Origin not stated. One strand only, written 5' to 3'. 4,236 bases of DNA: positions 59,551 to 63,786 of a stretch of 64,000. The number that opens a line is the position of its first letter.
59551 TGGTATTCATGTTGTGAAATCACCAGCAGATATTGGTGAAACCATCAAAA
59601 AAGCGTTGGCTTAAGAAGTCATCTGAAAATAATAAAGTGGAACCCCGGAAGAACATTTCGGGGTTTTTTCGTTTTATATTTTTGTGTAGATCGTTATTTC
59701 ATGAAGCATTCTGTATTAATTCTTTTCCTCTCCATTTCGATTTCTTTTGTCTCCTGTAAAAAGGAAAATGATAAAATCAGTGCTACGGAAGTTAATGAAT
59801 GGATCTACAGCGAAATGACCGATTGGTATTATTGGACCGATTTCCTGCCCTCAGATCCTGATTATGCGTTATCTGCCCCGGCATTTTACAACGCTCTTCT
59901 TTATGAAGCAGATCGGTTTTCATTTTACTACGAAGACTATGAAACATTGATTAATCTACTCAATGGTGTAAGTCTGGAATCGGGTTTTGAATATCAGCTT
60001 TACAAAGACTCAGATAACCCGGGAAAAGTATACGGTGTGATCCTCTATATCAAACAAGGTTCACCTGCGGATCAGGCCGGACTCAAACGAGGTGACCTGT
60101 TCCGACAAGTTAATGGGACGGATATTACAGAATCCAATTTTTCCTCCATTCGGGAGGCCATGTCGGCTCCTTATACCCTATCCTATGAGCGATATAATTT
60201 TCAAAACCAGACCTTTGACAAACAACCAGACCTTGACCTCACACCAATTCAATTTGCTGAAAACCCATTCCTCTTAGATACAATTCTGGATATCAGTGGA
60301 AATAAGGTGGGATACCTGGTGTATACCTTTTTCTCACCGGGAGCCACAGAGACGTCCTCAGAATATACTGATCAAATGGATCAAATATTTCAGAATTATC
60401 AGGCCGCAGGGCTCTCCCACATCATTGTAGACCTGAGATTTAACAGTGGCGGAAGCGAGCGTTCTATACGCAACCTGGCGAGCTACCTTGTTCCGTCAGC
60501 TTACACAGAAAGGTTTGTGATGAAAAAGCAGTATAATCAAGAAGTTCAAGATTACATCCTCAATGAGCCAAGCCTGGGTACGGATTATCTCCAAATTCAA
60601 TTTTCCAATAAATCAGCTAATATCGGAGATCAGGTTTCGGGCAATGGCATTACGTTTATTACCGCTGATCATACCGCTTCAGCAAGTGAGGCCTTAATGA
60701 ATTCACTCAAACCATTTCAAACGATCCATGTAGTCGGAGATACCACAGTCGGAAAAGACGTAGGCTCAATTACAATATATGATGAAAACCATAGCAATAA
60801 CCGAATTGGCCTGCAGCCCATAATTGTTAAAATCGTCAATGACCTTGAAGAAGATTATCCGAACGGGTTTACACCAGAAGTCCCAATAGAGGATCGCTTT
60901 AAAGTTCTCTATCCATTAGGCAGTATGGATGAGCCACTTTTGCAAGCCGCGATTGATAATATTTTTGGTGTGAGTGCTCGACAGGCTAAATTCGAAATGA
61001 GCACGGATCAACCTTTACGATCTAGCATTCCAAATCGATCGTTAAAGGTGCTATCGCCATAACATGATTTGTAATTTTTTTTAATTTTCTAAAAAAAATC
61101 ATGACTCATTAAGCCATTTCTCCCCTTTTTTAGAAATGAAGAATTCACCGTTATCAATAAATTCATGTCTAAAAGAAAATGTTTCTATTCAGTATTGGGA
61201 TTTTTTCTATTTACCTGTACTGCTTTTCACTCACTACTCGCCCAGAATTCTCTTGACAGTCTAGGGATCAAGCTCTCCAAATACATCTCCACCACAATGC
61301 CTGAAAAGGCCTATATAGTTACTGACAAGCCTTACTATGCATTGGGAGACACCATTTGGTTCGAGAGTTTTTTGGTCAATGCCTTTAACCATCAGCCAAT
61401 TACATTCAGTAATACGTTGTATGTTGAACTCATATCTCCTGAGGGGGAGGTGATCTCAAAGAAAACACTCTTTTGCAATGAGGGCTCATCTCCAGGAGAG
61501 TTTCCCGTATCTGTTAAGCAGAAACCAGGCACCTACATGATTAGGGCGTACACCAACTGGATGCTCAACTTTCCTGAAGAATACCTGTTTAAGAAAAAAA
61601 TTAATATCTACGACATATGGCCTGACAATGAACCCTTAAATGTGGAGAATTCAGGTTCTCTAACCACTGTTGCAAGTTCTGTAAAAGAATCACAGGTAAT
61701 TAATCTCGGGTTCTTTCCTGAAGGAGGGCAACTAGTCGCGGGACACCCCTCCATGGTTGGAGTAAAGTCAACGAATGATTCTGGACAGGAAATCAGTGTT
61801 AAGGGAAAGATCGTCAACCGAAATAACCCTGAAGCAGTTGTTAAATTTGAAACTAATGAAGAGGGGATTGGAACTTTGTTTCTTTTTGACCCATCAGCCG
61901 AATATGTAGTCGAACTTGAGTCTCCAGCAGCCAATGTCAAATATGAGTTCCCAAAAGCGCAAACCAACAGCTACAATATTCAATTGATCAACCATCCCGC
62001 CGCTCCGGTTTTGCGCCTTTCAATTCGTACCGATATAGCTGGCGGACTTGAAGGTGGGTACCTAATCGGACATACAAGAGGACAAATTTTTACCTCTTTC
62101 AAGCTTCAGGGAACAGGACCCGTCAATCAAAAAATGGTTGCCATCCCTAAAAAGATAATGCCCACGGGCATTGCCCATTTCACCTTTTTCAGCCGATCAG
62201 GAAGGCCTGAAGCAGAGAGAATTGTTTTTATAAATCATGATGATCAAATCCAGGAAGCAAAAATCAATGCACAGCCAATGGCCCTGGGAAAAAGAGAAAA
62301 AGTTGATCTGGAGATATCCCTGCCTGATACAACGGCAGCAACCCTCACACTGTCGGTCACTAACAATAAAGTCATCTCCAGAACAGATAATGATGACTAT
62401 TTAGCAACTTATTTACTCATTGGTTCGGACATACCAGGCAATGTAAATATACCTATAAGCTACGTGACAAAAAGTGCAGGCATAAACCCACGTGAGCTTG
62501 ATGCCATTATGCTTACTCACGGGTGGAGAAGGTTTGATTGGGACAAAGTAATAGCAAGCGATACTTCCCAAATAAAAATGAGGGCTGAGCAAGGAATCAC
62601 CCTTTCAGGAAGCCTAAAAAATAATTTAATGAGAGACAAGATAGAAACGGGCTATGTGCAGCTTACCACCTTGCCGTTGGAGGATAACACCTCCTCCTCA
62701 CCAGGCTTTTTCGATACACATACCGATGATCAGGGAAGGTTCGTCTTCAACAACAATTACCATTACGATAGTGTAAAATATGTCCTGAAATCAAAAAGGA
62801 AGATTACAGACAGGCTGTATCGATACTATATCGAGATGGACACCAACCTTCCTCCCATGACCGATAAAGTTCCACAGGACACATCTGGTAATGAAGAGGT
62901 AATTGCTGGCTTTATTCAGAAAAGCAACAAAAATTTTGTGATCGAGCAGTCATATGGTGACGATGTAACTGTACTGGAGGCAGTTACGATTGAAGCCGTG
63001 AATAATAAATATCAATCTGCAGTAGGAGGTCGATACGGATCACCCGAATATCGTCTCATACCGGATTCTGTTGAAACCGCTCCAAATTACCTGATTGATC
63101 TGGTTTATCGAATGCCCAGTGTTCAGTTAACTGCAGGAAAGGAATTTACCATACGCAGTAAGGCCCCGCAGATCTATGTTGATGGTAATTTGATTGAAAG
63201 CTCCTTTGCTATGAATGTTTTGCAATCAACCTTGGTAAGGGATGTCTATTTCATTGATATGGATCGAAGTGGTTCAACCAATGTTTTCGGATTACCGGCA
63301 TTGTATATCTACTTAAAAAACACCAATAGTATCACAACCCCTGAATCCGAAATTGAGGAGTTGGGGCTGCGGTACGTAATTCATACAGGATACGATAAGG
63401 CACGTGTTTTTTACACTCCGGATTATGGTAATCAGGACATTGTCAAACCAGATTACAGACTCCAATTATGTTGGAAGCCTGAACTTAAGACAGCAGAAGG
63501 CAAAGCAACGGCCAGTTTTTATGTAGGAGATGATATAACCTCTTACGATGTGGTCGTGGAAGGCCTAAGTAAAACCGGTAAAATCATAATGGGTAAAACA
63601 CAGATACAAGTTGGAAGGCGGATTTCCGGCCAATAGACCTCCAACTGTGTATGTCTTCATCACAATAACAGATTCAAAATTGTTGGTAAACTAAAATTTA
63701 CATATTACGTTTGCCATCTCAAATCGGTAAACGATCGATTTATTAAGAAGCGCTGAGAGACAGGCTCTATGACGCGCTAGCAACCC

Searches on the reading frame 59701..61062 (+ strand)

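Call 50: search_protein_families(library=pfam, proteins=[window:59701-61062:+], max_evalue=0.0001)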
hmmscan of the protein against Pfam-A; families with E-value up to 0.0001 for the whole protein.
window:59701-61062:+ (453 aa): 3 families
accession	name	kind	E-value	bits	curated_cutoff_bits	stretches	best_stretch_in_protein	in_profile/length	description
PF03572.23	Peptidase_S41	-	2.1e-16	60.4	24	1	202-356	1-128/165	Peptidase family S41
PF18294.6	Pept_S41_N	-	1.2e-12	47.9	25.9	1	30-75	1-49/49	Peptidase S41 N-terminal domain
PF17820.7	PDZ_6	-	2.9e-08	33.7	27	1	113-155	1-41/54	PDZ domain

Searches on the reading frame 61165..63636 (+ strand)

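Call 50: search_protein_families(library=pfam, proteins=[window:61165-63636:+], max_evalue=0.0001)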
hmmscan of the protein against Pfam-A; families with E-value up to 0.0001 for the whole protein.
window:61165-63636:+ (823 aa): 1 family
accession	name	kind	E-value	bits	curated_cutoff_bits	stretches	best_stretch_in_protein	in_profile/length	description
PF01835.25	MG2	-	1.2e-06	29.2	32.8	1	48-129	1-81/96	MG2 domain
